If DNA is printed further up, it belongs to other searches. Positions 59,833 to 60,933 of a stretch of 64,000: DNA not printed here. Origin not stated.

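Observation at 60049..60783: Orphan 245-aa protein with lower GC and a strongly basic C-terminal tail, between the MFS remnant and recN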

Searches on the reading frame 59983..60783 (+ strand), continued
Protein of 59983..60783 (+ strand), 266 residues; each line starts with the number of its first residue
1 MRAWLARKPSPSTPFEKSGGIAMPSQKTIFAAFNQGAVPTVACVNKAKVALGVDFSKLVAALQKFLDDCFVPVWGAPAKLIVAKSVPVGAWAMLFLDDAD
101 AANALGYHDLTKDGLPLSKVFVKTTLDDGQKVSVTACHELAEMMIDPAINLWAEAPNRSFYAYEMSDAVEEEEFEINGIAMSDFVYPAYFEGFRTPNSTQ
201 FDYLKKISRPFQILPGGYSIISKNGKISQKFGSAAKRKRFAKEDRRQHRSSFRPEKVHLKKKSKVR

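Call 30: find_related_loci(query=A1, collection=genome_contigs, flank=6000)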
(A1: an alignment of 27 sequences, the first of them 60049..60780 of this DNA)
Query A1 (244 aa) in genome_contigs; peptide patterns used: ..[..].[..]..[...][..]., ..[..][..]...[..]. (x = any residue, [..] = any of these).
228 stretches matched a pattern; 214 encode a relative of the query (tblastn E <= 1e-3); the best 80 are kept; 80 distinct loci.
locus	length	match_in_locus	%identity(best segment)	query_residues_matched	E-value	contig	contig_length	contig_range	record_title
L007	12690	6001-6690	72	1-230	5e-113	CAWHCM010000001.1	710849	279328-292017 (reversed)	MAG: uncultured beta proteobacterium isolate MFD00822.bin.2.136 genome assembly, contig: contig_105459, whole genome sho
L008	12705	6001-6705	69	1-235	5e-112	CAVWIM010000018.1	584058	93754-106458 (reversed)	MAG: uncultured beta proteobacterium isolate MFD02159.bin.2.19 genome assembly, contig: contig_6420, whole genome shotgu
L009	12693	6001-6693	68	1-231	4e-111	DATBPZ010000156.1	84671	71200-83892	MAG TPA_asm: Methylocella sp. isolate SMAG_U4090 k141_1249993, whole genome shotgun sequence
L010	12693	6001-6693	68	1-231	7e-111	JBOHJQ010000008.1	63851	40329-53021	MAG: Methylocella sp. isolate SE1530_metabat2.bin.5_sub NODE_55_length_63851_cov_1.937983, whole genome shotgun sequence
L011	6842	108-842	65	1-244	4e-107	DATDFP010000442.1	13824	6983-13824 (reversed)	MAG TPA_asm: Gemmatimonadales bacterium isolate SMAG_U229 k141_92935, whole genome shotgun sequence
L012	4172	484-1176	66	3-233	4e-106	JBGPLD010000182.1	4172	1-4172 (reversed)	MAG: Gammaproteobacteria bacterium isolate OBJ_0618_7090110_270 k141_6994146_length_4172_cov_94.1431, whole genome shotg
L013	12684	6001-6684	66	3-230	3e-105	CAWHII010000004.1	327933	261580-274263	MAG: uncultured beta proteobacterium isolate MFD02134.bin.1.97 genome assembly, contig: contig_6194, whole genome shotgu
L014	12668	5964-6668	66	4-238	3e-105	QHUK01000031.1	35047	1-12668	MAG: Gemmatimonadetes bacterium isolate AG3 14_0919_02_20cm_scaffold_189_curated, whole genome shotgun sequence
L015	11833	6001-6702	65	2-235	2e-104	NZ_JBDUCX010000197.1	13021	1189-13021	MAG: Chthoniobacter sp. isolate cluster4_bin.57 NODE_11330_length_13021_cov_6.925806, whole genome shotgun sequence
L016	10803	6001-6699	65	9-242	2e-104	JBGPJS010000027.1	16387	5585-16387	MAG: Gemmatimonadota bacterium isolate OBJ_0618_7090110_303 k141_3803540_length_16387_cov_22.8542, whole genome shotgun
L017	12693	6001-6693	65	1-231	2e-104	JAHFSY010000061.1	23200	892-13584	MAG: Verrucomicrobia bacterium isolate nzgw608 NODE_1281_length_23201_cov_4.250390, whole genome shotgun sequence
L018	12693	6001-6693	65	11-241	6e-104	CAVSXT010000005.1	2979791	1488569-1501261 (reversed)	MAG: uncultured Acidobacteriota bacterium isolate MFD05521.bin.1.4 genome assembly, contig: contig_8800, whole genome sh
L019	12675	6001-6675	69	7-231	7e-104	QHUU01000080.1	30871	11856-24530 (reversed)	MAG: Gemmatimonadetes bacterium isolate AG20 14_0903_12_20cm_scaffold_296_curated, whole genome shotgun sequence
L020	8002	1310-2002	65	11-241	1e-103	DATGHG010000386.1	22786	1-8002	MAG TPA_asm: Thermoanaerobaculia bacterium isolate SMAG_U9774 k141_2241975, whole genome shotgun sequence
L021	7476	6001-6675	68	7-231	4e-103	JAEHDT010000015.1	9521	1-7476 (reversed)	MAG: Gemmatimonadetes bacterium isolate EFPC_76 k127_749183, whole genome shotgun sequence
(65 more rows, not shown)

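Call 31: search_dna_similar(query=window:60049-60780:+, collection=phages, mode=protein, max_evalue=0.001)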
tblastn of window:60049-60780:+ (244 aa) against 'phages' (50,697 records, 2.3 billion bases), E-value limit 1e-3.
No match.

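Call 32: search_dna_similar(query=window:60049-60780:+, collection=plasmids, mode=protein, max_evalue=0.001)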
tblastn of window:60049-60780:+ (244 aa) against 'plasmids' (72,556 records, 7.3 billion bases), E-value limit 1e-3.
Records with a match: 11; places in all: 11; records where one place covers at least 80% of the query: 1.
Best place of each record, by identity: <60% 11.
By first word of the organism name: Streptomyces 3; Ralstonia 2; Rhizobium 2; Paraburkholderia 2; Caballeronia 1; Chondrinema 1.
By predicted mobility (MOB-suite, as given by PLSDB): non-mobilizable 7; mobilizable 2; conjugative 2.
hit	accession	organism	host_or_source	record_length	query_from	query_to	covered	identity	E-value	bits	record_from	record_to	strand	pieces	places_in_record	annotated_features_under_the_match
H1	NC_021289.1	Caballeronia insecticola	-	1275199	19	196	73%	43.6%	8e-30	124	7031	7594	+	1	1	none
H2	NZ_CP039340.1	Ralstonia pseudosolanacearum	-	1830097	19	229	86%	33.3%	3e-20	96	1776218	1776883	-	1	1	none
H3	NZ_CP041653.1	Streptomyces sp. RLB1-9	Isolated strain,Microscale soil grain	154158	50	228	73%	38.2%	4e-26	113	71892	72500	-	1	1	hypothetical protein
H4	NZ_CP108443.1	Streptomyces sp. NBC_01276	-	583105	11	196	76%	29.9%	3e-7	58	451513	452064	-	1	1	hypothetical protein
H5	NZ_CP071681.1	Rhizobium ruizarguesonis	lentil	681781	16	209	80%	27.8%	1e-6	56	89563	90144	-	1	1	hypothetical protein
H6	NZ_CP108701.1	Streptomyces sp. NBC_01006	-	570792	33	196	67%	32.0%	1e-7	59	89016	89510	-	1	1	hypothetical protein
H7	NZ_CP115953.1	Ralstonia solanacearum CFBP2957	Solanum lycopersicum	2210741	33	210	73%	27.4%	1e-5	53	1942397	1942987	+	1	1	none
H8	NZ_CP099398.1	Rhizobium sp. Pop5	Phaseolus vulgaris,Cell culture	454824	32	196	68%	28.3%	4e-8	61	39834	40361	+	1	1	phospholipase D-like domain-containing protein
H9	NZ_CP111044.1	Chondrinema litorale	Seaweed,red alga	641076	15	173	65%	25.5%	4e-9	64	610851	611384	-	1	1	hypothetical protein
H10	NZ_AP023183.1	Paraburkholderia sp. PGU19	Physopelta gutta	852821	84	196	46%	33.3%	4e-4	69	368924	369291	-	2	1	none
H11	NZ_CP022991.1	Paraburkholderia aromaticivorans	-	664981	84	196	46%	29.7%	1e-6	56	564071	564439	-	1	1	hypothetical protein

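Call 38: get_annotated_region(hit=H2, flank=5000)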
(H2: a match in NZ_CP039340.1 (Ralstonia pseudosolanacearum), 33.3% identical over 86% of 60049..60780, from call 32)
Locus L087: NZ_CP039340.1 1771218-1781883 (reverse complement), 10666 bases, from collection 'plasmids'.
description: Ralstonia pseudosolanacearum strain UW386 plasmid pUW386, complete sequence
organism: Ralstonia pseudosolanacearum (NCBI taxid 1310165)
taxonomy: Bacteria; Pseudomonadota; Betaproteobacteria; Burkholderiales; Burkholderiaceae; Ralstonia; Ralstonia pseudosolanacearum
host: -; source: -; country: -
typing (MOB-suite, as given by PLSDB): mobilizable; relaxase MOBP
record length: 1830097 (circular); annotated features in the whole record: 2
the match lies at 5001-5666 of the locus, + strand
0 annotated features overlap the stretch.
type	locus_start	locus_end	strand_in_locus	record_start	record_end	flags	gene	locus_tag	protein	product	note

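Call 39: get_annotated_region(hit=H3, flank=5000)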
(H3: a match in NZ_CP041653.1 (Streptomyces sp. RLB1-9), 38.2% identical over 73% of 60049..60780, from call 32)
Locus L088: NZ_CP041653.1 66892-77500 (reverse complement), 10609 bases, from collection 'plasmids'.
description: Streptomyces sp. RLB1-9 plasmid pRLB1-9.1, complete sequence
organism: Streptomyces sp. RLB1-9 (NCBI taxid 2594454)
taxonomy: Bacteria; Actinomycetota; Actinomycetes; Kitasatosporales; Streptomycetaceae; Streptomyces; Streptomyces sp. RLB1-9
host: -; source: Isolated strain,Microscale soil grain; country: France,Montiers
typing (MOB-suite, as given by PLSDB): non-mobilizable
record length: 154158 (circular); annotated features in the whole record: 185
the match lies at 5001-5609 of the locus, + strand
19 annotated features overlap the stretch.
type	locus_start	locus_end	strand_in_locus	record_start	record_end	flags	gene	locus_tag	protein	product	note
CDS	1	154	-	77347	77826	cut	-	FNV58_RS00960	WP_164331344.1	ATP-binding protein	-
CDS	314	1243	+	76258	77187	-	-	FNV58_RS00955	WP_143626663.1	helix-turn-helix transcriptional regulator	-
CDS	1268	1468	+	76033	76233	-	-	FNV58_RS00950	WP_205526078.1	DUF397 domain-containing protein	-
CDS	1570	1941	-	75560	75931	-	-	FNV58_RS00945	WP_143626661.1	hypothetical protein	-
CDS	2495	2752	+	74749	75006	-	-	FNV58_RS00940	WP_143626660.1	hypothetical protein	-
CDS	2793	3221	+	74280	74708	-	-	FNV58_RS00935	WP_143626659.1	hypothetical protein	-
CDS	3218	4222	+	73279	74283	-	-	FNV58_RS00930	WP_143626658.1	tyrosine-type recombinase/integrase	GO:0015074 - DNA integration [Evidence IEA]; GO:0006310 - DNA recombination [Evidence IEA]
CDS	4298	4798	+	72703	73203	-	-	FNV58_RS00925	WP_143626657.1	hypothetical protein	-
CDS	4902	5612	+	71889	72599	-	-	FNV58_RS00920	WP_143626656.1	hypothetical protein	-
CDS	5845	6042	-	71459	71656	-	-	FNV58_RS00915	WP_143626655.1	hypothetical protein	-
CDS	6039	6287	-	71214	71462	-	-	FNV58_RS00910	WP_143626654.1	hypothetical protein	-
CDS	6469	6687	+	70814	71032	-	tgmA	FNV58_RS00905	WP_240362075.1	putative ATP-grasp-modified RiPP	-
CDS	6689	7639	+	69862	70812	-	-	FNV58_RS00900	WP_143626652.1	MvdC/MvdD family ATP grasp protein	-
CDS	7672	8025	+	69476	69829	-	-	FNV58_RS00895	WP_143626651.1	hypothetical protein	-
CDS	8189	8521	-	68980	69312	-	-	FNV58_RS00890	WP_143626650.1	hypothetical protein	-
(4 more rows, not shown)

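Call 40: get_annotated_region(hit=H8, flank=4000)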
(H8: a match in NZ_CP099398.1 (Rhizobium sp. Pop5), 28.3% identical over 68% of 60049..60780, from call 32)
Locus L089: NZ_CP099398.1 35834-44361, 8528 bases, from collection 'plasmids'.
description: Rhizobium sp. Pop5 plasmid pRsp_Pop5_3, complete sequence
organism: Rhizobium sp. Pop5 (NCBI taxid 1223565)
taxonomy: Bacteria; Pseudomonadota; Alphaproteobacteria; Hyphomicrobiales; Rhizobiaceae; Rhizobium; Rhizobium sp. Pop5
host: -; source: Phaseolus vulgaris,Cell culture; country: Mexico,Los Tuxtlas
typing (MOB-suite, as given by PLSDB): conjugative; replicon rep_cluster_287; relaxase MOBQ; mating-pair formation MPF_T
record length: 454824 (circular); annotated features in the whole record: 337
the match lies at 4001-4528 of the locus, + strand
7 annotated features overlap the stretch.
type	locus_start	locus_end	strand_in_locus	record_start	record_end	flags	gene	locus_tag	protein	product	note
CDS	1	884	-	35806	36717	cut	-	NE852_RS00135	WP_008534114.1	SGNH/GDSL hydrolase family protein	-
CDS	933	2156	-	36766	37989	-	-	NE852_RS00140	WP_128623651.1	peptidase S8/S53 subtilisin kexin sedolisin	-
CDS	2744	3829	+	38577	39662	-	-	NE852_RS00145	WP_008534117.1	DUF2252 family protein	-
CDS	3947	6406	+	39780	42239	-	-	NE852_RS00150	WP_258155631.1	phospholipase D-like domain-containing protein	-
CDS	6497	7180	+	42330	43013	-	-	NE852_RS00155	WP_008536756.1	hypothetical protein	-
CDS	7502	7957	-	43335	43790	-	-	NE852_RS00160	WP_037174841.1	hypothetical protein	-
CDS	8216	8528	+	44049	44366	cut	-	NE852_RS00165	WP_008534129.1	hypothetical protein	-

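Call 45: find_related_loci(query=A1, collection=viral_contigs, flank=8000)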
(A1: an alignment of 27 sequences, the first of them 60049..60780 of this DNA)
Query A1 (244 aa) in viral_contigs; peptide patterns used: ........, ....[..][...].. (x = any residue, [..] = any of these).
59 stretches matched a pattern; 42 encode a relative of the query (tblastn E <= 1e-3); 42 distinct loci.
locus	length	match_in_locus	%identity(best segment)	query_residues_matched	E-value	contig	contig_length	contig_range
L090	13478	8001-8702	60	1-231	7e-93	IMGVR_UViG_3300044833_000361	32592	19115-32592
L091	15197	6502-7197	63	9-231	4e-92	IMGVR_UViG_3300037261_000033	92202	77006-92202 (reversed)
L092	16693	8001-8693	62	2-231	2e-90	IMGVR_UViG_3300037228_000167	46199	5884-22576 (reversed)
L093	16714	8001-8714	55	2-241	1e-85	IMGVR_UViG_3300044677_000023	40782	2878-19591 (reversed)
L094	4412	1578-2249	52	11-231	1e-73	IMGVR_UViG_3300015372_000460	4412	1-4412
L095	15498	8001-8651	53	19-231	3e-73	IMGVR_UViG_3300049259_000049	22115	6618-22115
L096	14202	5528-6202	49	17-235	2e-67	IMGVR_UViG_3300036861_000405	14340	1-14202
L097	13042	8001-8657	47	18-233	6e-61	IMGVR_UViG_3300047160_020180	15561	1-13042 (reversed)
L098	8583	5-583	43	36-230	1e-53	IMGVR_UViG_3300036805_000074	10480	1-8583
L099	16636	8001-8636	45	18-217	3e-49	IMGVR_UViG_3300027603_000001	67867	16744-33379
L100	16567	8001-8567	46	17-196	1e-47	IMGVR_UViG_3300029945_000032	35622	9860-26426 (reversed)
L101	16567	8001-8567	46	17-196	1e-47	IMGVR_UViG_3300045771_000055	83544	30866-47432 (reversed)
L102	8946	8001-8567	46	17-196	1e-47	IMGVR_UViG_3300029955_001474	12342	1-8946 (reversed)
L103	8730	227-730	49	36-196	2e-45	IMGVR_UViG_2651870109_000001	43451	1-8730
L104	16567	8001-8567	48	19-196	9e-45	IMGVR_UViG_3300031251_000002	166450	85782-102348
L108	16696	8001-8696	38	19-238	2e-42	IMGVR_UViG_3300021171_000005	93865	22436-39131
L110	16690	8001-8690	40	8-229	4e-42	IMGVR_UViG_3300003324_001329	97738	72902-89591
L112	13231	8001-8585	43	17-203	2e-41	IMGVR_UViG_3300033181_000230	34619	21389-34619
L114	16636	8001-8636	42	19-216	3e-40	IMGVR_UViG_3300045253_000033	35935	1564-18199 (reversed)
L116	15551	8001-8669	37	19-228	6e-38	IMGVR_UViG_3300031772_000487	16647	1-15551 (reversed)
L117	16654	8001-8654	41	19-224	1e-37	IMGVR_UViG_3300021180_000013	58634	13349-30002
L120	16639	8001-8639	36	18-226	5e-35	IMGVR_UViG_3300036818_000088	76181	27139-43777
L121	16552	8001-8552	41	19-196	4e-35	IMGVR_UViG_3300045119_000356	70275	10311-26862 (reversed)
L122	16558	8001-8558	42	18-196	1e-34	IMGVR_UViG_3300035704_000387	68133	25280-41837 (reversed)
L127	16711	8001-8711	36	17-244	4e-32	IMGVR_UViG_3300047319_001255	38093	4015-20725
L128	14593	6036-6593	40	19-196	2e-31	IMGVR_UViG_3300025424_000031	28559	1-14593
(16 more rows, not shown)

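Call 48: search_protein_families(library=phrogs, proteins=[L108:2717-3763:+, L108:4577-5728:+, L108:6637-7428:+, L108:7431-7952:+, L108:7989-8702:+, L108:9151-9711:+, L108:9708-10292:+, L108:10590-11189:+, L108:11989-13089:+, L108:13856-14878:+], max_evalue=0.001)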
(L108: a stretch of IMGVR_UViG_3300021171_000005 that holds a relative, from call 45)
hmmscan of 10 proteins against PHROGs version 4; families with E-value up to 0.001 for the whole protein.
L108:2717-3763:+ (348 aa): 1 family
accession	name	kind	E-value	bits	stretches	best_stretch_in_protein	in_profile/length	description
phrog_1357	-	head and packaging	9e-17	62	1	6-196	22-222/356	major head protein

L108:4577-5728:+ (383 aa): 0 families

L108:6637-7428:+ (263 aa): 1 family
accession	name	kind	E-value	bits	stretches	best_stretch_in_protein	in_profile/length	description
phrog_21978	-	unknown function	1.6e-06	29.2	1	60-119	124-182/220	-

L108:7431-7952:+ (173 aa): 0 families

L108:7989-8702:+ (237 aa): 0 families

L108:9151-9711:+ (186 aa): 7 families
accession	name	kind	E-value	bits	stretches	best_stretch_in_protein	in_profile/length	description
phrog_2914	-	DNA, RNA and nucleotide metabolism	1.4e-28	101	1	37-177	16-154/190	endonuclease VII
phrog_307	-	DNA, RNA and nucleotide metabolism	1e-21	79.3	1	79-177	82-178/334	endonuclease VII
phrog_2633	-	DNA, RNA and nucleotide metabolism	1.6e-21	77.9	1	64-178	57-139/142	endonuclease VII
phrog_1035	-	DNA, RNA and nucleotide metabolism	1.4e-10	42.5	1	1-181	61-233/271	endonuclease VII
phrog_423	-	DNA, RNA and nucleotide metabolism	1.4e-08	35.8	1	107-163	13-69/159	endonuclease VII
phrog_17507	-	DNA, RNA and nucleotide metabolism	4.7e-05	24.2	1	138-177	2-42/65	endonuclease VII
phrog_5351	-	DNA, RNA and nucleotide metabolism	0.00042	21.5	1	3-41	46-84/171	HNH endonuclease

L108:9708-10292:+ (194 aa): 0 families

L108:10590-11189:+ (199 aa): 0 families

L108:11989-13089:+ (366 aa): 0 families

L108:13856-14878:+ (340 aa): 1 family
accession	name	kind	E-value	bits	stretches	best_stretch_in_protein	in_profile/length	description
phrog_2170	-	moron, auxiliary metabolic gene and host takeover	2.8e-05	24.4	1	229-309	238-324/374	glycosyltransferase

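Call 49: search_protein_families(library=phrogs, proteins=[L114:2402-4249:+, L114:4391-5260:+, L114:5263-5832:+, L114:7147-7593:+, L114:7590-7961:+, L114:7974-8726:+, L114:9283-10293:+, L114:10296-12023:+, L114:12024-13388:+, L114:13743-15155:+], max_evalue=0.001)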
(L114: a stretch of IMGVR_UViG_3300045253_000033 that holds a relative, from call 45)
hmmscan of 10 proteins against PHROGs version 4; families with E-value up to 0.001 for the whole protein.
L114:2402-4249:+ (615 aa): 0 families

L114:4391-5260:+ (289 aa): 0 families

L114:5263-5832:+ (189 aa): 0 families

L114:7147-7593:+ (148 aa): 0 families

L114:7590-7961:+ (123 aa): 0 families

L114:7974-8726:+ (250 aa): 0 families

L114:9283-10293:+ (336 aa): 0 families

L114:10296-12023:+ (575 aa): 0 families

L114:12024-13388:+ (454 aa): 0 families

L114:13743-15155:+ (470 aa): 0 families

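Call 59: search_protein_families(library=phrogs, proteins=[L100:5707-6576:+, L100:8723-10084:+, L100:10270-10962:+, L104:7097-7942:+, L104:9450-11690:+, L104:11796-12977:+, L121:5750-7588:+, L121:9759-11348:+, L121:11480-12364:+, L121:12431-13378:+], max_evalue=0.001)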
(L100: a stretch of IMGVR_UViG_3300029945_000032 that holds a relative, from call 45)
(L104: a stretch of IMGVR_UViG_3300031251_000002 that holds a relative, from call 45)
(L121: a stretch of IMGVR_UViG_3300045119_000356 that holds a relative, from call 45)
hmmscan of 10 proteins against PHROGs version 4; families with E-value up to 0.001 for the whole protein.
L100:5707-6576:+ (289 aa): 1 family
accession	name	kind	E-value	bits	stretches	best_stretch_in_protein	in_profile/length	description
phrog_13138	-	head and packaging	5.9e-36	125.4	1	56-276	6-217/227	virion structural protein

L100:8723-10084:+ (453 aa): 0 families

L100:10270-10962:+ (230 aa): 0 families

L104:7097-7942:+ (281 aa): 0 families

L104:9450-11690:+ (746 aa): 7 families
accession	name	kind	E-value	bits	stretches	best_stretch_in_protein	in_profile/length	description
phrog_23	-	tail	2e-90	304.9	1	1-743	20-472/496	tail sheath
phrog_10581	-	tail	1.1e-46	160.6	1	469-737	633-913/915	tail sheath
phrog_17610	-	tail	2.7e-31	109.3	1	494-738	872-1111/1135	tail sheath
phrog_15814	-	unknown function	1.5e-26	93.6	2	345-736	332-727/738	-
phrog_34521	-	tail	2.9e-05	23.2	1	537-740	755-957/962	tail sheath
phrog_19666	-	tail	0.00043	19.8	0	12-89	29-108/985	tail sheath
phrog_38392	-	tail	0.00077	19.7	0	3-83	4-85/329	tail sheath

L104:11796-12977:+ (393 aa): 2 families
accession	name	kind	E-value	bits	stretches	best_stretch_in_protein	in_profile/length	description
phrog_284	-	DNA, RNA and nucleotide metabolism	2.5e-43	149.5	1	30-392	36-394/398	exonuclease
phrog_704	-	DNA, RNA and nucleotide metabolism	3.8e-08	33.9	1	73-363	89-358/390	DNA repair exonuclease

L121:5750-7588:+ (612 aa): 4 families
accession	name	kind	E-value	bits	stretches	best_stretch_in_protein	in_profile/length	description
phrog_2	-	head and packaging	7.5e-18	65.6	1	116-597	256-584/807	terminase large subunit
phrog_5989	-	head and packaging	5.9e-09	36.5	1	113-260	123-263/347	terminase large subunit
phrog_32359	-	head and packaging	1e-05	26.3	1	108-218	68-176/210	terminase large subunit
phrog_675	-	head and packaging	1.9e-05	24.2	1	105-273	18-178/576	terminase large subunit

L121:9759-11348:+ (529 aa): 2 families
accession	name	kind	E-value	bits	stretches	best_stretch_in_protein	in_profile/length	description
phrog_533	-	head and packaging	1.2e-33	117.4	1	63-487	58-482/495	portal protein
phrog_64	-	head and packaging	1.9e-08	34.2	1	73-267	126-299/547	portal protein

L121:11480-12364:+ (294 aa): 3 families
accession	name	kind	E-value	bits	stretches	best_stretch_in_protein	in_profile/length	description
phrog_4708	-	head and packaging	2.5e-13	51.3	1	65-246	31-212/245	head scaffolding protein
phrog_4866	-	head and packaging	1.8e-09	38.8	1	56-238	19-201/245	head scaffolding protein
phrog_815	-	unknown function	2e-05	24.9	1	54-119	257-326/420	-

L121:12431-13378:+ (315 aa): 2 families
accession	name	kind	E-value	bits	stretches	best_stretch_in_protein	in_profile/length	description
phrog_212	-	head and packaging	3.2e-88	297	1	1-314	4-295/301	major head protein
phrog_31318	-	unknown function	1.5e-15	58.2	1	169-314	3-146/147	-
